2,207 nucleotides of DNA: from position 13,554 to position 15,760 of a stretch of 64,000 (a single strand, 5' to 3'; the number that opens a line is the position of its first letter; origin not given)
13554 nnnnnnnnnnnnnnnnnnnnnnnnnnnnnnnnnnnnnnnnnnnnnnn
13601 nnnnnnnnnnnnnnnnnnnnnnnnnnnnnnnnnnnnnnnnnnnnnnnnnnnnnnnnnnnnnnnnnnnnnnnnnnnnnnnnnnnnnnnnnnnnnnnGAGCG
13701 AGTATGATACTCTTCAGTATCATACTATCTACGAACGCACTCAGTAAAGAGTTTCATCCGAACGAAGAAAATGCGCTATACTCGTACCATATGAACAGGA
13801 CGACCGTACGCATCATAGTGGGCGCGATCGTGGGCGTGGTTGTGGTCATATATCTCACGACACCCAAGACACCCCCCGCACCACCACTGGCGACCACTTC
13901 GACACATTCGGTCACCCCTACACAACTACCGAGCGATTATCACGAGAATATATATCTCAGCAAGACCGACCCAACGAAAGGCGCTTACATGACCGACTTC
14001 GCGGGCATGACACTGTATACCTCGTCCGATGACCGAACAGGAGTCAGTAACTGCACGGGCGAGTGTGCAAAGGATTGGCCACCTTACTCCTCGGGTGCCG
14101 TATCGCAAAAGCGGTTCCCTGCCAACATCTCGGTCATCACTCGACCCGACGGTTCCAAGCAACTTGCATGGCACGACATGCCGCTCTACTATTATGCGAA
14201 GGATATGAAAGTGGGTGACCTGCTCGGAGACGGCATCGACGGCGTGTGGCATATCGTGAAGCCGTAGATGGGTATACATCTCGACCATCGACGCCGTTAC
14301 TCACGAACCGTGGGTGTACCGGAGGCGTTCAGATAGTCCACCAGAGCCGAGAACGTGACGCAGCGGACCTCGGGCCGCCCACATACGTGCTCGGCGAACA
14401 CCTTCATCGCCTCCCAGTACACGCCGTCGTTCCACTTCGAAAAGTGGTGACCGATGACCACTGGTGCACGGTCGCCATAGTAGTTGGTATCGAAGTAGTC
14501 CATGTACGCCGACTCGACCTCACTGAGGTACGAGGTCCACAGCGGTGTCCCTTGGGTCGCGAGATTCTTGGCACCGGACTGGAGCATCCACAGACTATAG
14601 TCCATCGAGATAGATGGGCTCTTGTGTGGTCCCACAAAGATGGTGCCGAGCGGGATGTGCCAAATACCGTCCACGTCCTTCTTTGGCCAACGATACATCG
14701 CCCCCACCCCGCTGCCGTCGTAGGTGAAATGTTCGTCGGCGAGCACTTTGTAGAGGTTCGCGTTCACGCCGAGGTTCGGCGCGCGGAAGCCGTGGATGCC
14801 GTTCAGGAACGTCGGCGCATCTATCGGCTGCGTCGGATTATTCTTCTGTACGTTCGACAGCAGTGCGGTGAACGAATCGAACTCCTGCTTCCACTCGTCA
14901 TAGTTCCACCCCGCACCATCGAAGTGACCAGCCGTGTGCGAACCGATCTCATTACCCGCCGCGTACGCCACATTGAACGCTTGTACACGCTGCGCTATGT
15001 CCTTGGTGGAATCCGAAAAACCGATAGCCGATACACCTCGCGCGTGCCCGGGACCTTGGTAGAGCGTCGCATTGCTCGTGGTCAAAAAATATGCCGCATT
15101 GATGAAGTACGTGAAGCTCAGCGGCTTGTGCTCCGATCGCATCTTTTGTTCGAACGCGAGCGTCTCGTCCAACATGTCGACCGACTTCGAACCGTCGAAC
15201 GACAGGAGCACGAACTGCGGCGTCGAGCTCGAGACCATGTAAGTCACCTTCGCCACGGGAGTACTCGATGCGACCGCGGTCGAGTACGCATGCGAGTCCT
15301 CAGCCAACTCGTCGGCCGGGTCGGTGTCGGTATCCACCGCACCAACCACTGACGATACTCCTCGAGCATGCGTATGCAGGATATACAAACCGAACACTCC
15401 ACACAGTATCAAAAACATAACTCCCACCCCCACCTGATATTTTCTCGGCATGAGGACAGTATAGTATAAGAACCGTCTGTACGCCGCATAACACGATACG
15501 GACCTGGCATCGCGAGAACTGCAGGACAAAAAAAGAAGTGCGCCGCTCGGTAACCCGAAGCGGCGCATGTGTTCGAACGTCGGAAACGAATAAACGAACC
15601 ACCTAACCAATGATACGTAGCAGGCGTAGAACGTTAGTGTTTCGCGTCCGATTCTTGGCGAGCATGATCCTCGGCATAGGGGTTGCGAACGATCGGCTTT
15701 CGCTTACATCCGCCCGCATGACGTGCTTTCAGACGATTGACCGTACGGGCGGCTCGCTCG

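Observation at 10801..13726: Minimal three-gene NQR/RNF-like flavinylation module: NqrC-like FMN-binding protein - ApbE - NqrB/RnfD-like::FNR-like fusion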

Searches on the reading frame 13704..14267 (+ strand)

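Call 3: search_protein_families(library=pfam, proteins=[window:13704-14267:+], max_evalue=0.01)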
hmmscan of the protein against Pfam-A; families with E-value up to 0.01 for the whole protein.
window:13704-14267:+ (187 aa): 1 family
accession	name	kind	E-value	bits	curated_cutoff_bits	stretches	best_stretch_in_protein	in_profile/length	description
PF03640.20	Lipoprotein_15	-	1.3e-22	79.4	24.4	2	143-186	1-47/47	Secreted repeat of unknown function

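Call 24: search_protein_families(library=ncbifam, proteins=[window:13791-14267:+], max_evalue=0.01)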
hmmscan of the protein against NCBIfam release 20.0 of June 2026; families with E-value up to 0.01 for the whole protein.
window:13791-14267:+ (158 aa): 1 family
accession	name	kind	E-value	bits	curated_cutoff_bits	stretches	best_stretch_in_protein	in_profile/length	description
NF040526.1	SCO0930_lipo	equivalog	3.8e-21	75.6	275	1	58-158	76-180/311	SCO0930 family lipoprotein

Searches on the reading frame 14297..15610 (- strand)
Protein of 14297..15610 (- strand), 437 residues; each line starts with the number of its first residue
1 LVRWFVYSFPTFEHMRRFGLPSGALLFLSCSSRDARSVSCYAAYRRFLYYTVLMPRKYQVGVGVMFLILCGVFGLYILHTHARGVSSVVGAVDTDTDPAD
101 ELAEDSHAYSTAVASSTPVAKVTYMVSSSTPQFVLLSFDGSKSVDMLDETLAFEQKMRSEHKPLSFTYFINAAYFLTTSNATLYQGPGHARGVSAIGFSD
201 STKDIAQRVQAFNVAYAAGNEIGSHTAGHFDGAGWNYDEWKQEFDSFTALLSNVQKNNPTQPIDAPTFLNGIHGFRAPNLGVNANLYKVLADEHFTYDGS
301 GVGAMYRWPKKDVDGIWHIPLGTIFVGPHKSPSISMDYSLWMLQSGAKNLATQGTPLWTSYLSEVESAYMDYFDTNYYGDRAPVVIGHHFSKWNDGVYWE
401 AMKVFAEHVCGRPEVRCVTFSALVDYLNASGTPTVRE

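Call 3: search_protein_families(library=pfam, proteins=[window:14297-15610:-], max_evalue=0.01)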
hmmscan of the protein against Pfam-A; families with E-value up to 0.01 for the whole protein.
window:14297-15610:- (437 aa): 1 family
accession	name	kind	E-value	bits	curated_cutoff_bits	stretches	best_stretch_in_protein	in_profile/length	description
PF01522.26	Polysacc_deac_1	-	0.0053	17.1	23.1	0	170-260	33-99/124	Polysaccharide deacetylase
